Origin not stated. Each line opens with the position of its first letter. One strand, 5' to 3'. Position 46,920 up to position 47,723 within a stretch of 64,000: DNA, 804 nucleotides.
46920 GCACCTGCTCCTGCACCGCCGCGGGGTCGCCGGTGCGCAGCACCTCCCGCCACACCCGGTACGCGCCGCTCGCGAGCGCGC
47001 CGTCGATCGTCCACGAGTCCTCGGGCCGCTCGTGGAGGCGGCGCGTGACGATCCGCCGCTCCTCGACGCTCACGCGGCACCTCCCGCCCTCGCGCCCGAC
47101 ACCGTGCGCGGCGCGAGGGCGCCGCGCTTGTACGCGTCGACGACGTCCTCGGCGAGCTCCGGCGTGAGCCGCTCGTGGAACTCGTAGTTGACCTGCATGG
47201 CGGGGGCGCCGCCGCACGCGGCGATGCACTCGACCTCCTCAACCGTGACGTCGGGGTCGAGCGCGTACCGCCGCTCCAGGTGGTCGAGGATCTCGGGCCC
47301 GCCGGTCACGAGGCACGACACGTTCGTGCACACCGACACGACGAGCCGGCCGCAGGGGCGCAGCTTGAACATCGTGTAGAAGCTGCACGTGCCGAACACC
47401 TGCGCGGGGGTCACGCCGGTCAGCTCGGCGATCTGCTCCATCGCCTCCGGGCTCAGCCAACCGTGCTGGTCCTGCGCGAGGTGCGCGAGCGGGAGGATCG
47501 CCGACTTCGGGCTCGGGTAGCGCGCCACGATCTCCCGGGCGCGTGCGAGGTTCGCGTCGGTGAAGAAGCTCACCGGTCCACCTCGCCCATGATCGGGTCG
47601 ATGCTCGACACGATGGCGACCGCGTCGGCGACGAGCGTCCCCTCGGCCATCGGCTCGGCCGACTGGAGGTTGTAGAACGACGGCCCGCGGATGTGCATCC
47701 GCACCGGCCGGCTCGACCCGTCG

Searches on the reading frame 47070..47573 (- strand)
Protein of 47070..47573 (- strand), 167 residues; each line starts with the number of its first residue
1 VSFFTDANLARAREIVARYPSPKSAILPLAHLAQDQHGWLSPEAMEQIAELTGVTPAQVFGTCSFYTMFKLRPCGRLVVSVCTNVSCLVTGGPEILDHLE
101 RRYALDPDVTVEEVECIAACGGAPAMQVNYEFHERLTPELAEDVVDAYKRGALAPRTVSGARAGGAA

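Call 38: find_encoding_contigs(protein=window:47070-47573:-, flank=10000, max_places=8)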
Protein window:47070-47573:- (167 aa): 2 contigs read that carry it; 2 places shown.
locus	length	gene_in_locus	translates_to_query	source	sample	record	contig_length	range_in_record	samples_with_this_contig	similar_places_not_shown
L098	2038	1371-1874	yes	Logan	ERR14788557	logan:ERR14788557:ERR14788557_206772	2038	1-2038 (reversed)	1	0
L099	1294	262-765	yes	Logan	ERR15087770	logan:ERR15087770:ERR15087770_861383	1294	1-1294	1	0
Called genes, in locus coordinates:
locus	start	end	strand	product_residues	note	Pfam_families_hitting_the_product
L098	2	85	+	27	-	?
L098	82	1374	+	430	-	PF00346:Complex1_49kDa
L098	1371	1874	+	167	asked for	PF01257:2Fe-2S_thioredx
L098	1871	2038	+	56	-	?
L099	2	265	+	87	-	?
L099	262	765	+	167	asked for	PF01257:2Fe-2S_thioredx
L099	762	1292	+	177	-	?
